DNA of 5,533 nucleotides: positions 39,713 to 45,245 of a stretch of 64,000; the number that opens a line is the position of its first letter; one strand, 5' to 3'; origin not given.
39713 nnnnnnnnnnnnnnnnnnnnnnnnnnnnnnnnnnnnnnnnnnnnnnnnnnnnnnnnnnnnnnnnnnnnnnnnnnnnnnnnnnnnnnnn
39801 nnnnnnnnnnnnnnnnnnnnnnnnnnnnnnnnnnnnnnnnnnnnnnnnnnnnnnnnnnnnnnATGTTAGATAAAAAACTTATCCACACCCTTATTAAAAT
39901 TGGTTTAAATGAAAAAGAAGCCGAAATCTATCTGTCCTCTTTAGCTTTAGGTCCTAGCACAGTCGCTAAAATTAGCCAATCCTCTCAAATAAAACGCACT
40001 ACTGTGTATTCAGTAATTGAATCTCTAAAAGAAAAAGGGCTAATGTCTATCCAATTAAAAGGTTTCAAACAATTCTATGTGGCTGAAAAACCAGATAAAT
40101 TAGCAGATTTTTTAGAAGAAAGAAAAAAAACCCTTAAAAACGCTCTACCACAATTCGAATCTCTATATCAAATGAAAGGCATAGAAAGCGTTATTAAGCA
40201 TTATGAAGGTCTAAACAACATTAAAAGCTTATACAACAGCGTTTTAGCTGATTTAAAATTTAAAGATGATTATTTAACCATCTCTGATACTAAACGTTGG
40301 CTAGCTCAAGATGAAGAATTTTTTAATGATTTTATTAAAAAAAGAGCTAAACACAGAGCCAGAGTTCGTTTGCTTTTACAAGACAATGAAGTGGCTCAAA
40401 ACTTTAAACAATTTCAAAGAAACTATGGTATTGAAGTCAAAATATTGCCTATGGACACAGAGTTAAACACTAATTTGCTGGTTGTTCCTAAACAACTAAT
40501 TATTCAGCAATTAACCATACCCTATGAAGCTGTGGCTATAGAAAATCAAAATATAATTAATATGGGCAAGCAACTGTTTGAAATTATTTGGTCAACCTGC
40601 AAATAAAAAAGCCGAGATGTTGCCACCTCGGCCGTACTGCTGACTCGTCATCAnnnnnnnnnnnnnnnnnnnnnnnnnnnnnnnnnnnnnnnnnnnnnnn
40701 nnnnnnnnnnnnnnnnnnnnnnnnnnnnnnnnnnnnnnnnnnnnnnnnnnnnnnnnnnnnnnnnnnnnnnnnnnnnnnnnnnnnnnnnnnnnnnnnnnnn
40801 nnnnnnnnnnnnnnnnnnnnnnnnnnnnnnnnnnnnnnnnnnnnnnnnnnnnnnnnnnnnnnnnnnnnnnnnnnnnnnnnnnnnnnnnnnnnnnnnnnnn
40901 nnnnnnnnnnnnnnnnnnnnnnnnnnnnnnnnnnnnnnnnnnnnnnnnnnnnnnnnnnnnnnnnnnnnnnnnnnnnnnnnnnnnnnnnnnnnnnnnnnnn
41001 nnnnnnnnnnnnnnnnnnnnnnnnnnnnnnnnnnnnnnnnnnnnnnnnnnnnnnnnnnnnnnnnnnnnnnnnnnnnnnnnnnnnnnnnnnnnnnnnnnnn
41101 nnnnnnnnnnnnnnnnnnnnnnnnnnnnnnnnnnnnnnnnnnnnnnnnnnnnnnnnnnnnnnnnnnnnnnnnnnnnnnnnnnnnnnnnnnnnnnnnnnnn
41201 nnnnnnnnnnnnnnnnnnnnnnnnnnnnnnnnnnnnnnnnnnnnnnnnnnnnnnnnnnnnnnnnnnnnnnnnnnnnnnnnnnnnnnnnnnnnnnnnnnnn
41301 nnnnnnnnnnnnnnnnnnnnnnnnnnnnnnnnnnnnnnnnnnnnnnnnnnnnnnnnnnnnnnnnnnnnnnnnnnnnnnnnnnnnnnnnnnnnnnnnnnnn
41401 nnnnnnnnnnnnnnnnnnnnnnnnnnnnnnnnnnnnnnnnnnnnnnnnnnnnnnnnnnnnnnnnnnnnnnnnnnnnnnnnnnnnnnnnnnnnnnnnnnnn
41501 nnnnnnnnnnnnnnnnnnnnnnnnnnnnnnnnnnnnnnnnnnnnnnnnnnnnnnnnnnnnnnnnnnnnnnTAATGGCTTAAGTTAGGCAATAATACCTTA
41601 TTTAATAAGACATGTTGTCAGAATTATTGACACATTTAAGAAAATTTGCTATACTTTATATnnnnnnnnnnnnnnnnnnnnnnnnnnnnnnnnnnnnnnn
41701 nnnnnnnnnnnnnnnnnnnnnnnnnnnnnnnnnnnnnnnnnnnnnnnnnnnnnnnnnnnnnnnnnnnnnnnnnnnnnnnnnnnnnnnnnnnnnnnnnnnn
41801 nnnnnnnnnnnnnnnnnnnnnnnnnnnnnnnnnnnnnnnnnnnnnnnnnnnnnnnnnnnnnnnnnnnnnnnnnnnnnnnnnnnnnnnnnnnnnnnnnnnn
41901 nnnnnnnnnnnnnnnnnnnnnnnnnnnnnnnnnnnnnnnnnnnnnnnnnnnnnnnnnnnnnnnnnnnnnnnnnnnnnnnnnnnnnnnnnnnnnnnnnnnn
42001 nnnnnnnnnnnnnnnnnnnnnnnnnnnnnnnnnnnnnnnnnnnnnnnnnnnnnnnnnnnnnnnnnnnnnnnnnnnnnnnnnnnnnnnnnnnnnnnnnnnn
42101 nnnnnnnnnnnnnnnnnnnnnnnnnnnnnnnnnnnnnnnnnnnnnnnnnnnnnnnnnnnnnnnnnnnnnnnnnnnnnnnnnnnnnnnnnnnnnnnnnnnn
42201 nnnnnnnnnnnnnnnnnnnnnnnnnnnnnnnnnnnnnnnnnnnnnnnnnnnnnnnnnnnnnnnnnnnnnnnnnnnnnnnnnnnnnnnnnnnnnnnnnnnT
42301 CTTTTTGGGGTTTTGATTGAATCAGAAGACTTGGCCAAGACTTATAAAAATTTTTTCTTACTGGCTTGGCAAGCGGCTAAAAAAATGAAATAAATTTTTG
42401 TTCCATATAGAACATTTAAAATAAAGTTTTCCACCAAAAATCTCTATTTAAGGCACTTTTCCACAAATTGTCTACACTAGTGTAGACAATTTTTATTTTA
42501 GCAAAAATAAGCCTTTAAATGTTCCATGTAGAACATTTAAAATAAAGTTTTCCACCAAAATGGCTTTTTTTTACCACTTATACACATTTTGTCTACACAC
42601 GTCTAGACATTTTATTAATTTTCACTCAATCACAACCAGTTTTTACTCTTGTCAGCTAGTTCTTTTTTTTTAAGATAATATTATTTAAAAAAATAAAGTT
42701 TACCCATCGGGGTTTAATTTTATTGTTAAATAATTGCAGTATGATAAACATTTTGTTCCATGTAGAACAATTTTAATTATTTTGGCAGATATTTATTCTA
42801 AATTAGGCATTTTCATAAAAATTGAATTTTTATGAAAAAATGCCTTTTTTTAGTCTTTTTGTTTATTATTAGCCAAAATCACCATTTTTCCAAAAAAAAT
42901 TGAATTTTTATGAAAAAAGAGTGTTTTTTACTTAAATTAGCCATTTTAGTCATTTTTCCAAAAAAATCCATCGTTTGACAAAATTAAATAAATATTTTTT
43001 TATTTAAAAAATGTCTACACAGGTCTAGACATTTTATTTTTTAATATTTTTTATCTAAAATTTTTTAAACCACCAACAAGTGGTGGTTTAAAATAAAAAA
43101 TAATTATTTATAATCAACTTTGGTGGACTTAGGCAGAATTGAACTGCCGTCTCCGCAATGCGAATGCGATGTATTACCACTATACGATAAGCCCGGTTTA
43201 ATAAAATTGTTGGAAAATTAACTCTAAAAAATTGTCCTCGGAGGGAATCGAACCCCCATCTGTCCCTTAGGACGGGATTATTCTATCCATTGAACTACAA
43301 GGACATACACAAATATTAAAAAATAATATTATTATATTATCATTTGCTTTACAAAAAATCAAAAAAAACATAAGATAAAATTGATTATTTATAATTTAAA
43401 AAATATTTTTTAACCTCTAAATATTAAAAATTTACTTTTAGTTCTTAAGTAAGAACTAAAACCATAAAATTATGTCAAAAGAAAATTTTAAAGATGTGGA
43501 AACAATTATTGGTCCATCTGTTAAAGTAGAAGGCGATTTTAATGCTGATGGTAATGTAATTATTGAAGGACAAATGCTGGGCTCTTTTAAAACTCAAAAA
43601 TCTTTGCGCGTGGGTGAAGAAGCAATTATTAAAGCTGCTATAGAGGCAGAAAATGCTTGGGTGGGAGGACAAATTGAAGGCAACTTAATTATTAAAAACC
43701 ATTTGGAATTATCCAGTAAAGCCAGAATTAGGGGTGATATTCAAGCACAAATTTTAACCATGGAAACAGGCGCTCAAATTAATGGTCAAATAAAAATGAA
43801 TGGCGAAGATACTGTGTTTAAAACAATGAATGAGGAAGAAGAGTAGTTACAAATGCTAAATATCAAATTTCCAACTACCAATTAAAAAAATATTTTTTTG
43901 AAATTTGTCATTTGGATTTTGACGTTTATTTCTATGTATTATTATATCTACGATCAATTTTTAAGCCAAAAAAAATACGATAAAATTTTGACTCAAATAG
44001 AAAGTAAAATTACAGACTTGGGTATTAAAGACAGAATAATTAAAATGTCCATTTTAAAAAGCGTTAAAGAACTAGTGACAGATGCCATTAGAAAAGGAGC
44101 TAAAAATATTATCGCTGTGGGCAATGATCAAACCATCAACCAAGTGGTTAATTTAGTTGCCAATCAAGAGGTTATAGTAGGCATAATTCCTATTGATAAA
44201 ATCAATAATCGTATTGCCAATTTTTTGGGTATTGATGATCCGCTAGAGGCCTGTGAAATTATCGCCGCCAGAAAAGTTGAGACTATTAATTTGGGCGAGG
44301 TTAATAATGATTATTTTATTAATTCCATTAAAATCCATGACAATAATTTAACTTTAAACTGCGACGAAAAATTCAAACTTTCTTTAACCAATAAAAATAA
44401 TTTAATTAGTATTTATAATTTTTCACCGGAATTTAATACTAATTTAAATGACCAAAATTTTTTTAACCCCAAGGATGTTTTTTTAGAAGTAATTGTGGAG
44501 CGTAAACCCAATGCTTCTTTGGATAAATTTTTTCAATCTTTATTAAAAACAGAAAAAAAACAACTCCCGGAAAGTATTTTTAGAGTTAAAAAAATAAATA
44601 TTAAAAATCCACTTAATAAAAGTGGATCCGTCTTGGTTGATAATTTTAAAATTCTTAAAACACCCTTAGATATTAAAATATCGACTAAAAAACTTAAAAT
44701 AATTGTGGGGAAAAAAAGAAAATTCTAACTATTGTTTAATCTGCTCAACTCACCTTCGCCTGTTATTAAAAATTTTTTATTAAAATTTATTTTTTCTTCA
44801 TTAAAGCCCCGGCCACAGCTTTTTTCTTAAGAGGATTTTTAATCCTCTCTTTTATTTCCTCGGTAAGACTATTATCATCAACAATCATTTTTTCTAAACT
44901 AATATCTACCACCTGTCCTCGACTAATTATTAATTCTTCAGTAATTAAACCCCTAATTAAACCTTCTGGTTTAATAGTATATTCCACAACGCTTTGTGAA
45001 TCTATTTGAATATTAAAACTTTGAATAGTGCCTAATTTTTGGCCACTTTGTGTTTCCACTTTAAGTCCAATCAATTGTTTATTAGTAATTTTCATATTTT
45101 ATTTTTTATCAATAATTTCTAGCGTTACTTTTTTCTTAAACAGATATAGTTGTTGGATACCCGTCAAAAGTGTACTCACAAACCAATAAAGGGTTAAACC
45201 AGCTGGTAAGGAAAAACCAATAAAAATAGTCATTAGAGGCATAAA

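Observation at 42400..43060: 660-bp non-coding iteron-like repeat cluster between the TrmB regulator and a tRNA pair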

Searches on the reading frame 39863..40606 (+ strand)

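Call 12: search_protein_families(library=pfam, proteins=[window:39863-40606:+], max_evalue=0.01)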
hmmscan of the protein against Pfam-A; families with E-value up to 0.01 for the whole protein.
window:39863-40606:+ (247 aa): 2 families
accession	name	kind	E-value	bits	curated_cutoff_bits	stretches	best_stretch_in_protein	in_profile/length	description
PF01978.25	TrmB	-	9.3e-14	51.5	25.6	1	12-76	3-66/68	Sugar-specific transcriptional regulator TrmB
PF13551.12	HTH_29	-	0.0039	17.7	28.1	0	28-60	9-41/64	Winged helix-turn helix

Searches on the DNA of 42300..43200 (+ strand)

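Call 47: search_rna_families(source=window, start=42300, end=43200, threshold=evalue, max_evalue=5)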
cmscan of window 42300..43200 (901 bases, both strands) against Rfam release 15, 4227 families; matches with E-value up to 5: 20.
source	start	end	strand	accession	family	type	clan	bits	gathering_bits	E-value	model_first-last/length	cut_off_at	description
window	43124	43194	-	RF00005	tRNA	Gene; tRNA;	CL00001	62.4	29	5.5e-13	1-71/71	no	tRNA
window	43091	43199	-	RF02435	SpF41_sRNA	Gene; sRNA;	-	27.1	52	0.068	1-105/105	no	Streptococcus sRNA SpF41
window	43123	43194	+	RF04354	Plastid-ycf2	Cis-reg;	-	22.7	65.7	0.05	1-75/75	no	Plastid-ycf2 5UTR RNA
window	42775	42857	+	RF02772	AilA_thermometer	Cis-reg; thermoregulator;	-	22.1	81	0.73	1-89/89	no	AilA 5' UTR thermometer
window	42939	42979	-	RF00137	SNORD83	Gene; snRNA; snoRNA; CD-box;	-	21.8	35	0.2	1-78/78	no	Small nucleolar RNA SNORD83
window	42823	42903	+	RF00134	snoZ196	Gene; snRNA; snoRNA; CD-box;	CL00054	21.2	55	2.7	1-84/84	no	Small nucleolar RNA Z196/R39/R59 family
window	43044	43172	-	RF01655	ceN84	Gene; snRNA; snoRNA; HACA-box;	-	19.4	80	2.2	1-130/130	no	Caenorhabditis snoRNA ceN84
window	42803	42847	-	RF01363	CRISPR-DR50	Gene; CRISPR;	-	19.4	47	4.9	1-46/46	no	CRISPR RNA direct repeat element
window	42696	42749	-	RF01414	Dicty_Class_I_RNA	Gene;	-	18.9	41.5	1.3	1-56/56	no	Class I RNA from Dictyostelium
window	42910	42960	-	RF00336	snoJ26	Gene; snRNA; snoRNA; CD-box;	-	18.6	50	3.2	1-147/147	no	Small nucleolar RNA J26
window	43048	43099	+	RF02266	XIST_intron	Gene; lncRNA;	-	17.6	70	3.9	1-68/68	no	XIST 3' intron conserved motif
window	43054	43151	-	RF04321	tmRNA_permuted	Gene;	-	16.9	47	0.41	33-105/213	no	permuted transfer-messenger RNA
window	42796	42856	-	RF00928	mir-590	Gene; miRNA;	-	16.9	65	3.9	1-86/86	no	mir-590 microRNA precursor family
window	42453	42504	-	RF03452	mir-3121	Gene; miRNA;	-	16.8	108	1.8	1-77/77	no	mir-3121 microRNA precursor family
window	42441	42522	-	RF03855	MIR5241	Gene; miRNA;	-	16.7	85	3.3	1-75/75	no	MIR5241 microRNA precursor family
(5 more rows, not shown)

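Call 78: search_dna_similar(query=window:42394-43120:+, collection=plasmids, mode=distant, max_evalue=0.001, max_rows=10)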
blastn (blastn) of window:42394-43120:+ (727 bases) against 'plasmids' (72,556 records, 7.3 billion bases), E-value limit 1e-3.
No match.

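Call 79: search_dna_similar(query=window:42394-43120:+, collection=phages, mode=distant, max_evalue=0.001, max_rows=10)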
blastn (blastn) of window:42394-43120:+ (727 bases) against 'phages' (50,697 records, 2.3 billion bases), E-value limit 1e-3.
Records with a match: 2; places in all: 2; records where one place covers at least 80% of the query: 0.
Best place of each record, by identity: 80-90% 2.
By first word of the organism name: Cellulophaga 2.
By host as written in the record: Cellulophaga baltica #10 2.
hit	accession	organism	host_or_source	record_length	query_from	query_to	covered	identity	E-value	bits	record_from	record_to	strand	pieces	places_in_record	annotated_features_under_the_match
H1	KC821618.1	Cellulophaga phage phi10:1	Cellulophaga baltica #10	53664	424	482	8%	81.4%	1e-4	55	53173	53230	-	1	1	hypothetical protein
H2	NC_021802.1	Cellulophaga phage phi10:1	Cellulophaga baltica #10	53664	424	482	8%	81.4%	1e-4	55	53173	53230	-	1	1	hypothetical protein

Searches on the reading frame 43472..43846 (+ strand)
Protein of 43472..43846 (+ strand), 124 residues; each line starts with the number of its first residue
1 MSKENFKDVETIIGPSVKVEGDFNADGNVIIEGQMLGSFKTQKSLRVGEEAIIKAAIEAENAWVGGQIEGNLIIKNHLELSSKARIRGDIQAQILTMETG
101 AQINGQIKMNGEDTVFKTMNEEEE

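Call 12: search_protein_families(library=pfam, proteins=[window:43472-43846:+], max_evalue=0.01)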
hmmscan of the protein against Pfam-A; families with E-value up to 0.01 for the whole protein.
window:43472-43846:+ (124 aa): 1 family
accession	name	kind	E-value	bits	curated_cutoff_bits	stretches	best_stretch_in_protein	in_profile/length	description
PF04519.19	Bactofilin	-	3.1e-24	85.5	27.9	1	11-107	1-97/98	Polymer-forming cytoskeletal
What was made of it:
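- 43472..43846 (+): Bactofilin gene, a conserved neighbour of the parS sites throughout the clade. Pfam PF04519, E=3.1e-24 (call 12).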

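Call 27: find_related_loci(query=A1, collection=genome_contigs, flank=4000)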
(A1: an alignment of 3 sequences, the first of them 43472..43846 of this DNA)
Query A1 (124 aa) in genome_contigs; peptide patterns used: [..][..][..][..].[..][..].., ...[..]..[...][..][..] (x = any residue, [..] = any of these).
225 stretches matched a pattern; 33 encode a relative of the query (tblastn E <= 1e-3); 33 distinct loci.
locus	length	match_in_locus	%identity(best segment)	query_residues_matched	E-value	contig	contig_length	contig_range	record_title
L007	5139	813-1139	74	1-109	2e-52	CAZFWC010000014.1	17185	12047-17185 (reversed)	MAG TPA_asm: uncultured Gammaproteobacteria bacterium isolate SRP178699_co2_540 genome assembly, contig: NODE_2530_lengt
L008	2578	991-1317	76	1-109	1e-52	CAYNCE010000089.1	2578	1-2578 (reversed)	MAG TPA_asm: uncultured Gammaproteobacteria bacterium isolate SRP256446_co1_34 genome assembly, contig: NODE_35944_lengt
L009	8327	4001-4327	77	1-109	6e-50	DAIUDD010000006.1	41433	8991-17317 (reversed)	MAG TPA_asm: Patescibacteria group bacterium isolate CTOTU18519 NODE_792_length_41433_cov_14.445768, whole genome shotgu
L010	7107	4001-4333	64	1-110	2e-45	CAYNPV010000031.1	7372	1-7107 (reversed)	MAG TPA_asm: uncultured Gammaproteobacteria bacterium isolate binchicken_co15_175 genome assembly, contig: NODE_8719_len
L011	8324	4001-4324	52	2-109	6e-35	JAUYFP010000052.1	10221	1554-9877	MAG: bacterium isolate C21_metabat.bin.20 C21_k141_246568, whole genome shotgun sequence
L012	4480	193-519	52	5-113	6e-35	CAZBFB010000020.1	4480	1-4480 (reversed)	MAG TPA_asm: uncultured Gammaproteobacteria bacterium isolate binchicken_co203_31 genome assembly, contig: k141_1934239,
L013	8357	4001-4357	47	7-124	6e-35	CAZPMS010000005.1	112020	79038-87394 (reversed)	MAG TPA_asm: uncultured Gammaproteobacteria bacterium isolate SRP200020_co3_238 genome assembly, contig: NODE_171_length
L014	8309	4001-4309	55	7-109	5e-34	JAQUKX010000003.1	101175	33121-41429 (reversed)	MAG: Patescibacteria group bacterium isolate STD1_117 NODE_418_length_101175_cov_4.102387_Sandtown_D1, whole genome shot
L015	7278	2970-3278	50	7-109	4e-33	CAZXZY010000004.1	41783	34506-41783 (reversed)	MAG TPA_asm: uncultured Gammaproteobacteria bacterium isolate binchicken_co28_77 genome assembly, contig: NODE_691_lengt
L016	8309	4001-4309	50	7-109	8e-33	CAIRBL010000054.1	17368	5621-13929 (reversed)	uncultured bacterium isolate LaPlata-b_bin-0293 genome assembly, contig: bin-0293:054/105, whole genome shotgun sequence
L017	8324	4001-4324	47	2-109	6e-32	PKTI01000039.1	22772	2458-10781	MAG: Candidatus Parcubacteria bacterium isolate BM519 sc_1318, whole genome shotgun sequence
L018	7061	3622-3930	47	7-109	5e-31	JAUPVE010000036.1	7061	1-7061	MAG: Patescibacteria group bacterium isolate erpe_2018_sw_27hr_WHONDRS-SW48-000094_A_bin.34 scaffold_2438, whole genome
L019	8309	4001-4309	47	7-109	2e-30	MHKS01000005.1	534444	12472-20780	MAG: Candidatus Komeilibacteria bacterium RIFOXYD1_FULL_37_29 rifoxyd1_full_scaffold_8, whole genome shotgun sequence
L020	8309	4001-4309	46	7-109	2e-30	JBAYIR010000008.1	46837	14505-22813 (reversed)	MAG: Patescibacteria group bacterium isolate SO_2016_GW1_35 scaffold01460_OW334_2016, whole genome shotgun sequence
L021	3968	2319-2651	47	8-118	4e-30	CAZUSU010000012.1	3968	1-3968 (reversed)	MAG TPA_asm: uncultured Gammaproteobacteria bacterium isolate binchicken_co203_643 genome assembly, contig: k141_2155493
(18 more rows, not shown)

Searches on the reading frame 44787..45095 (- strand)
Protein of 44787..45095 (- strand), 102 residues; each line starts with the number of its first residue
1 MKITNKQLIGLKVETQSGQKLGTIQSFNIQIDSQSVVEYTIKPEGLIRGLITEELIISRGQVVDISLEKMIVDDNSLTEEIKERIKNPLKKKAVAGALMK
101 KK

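Call 12: search_protein_families(library=pfam, proteins=[window:44787-45095:-], max_evalue=0.01)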
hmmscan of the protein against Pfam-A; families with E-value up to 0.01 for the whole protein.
window:44787-45095:- (102 aa): 1 family
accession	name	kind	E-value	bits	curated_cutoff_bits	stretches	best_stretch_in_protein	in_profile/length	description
PF05239.21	PRC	-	8.6e-06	26.1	21.2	1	6-74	7-73/78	PRC-barrel domain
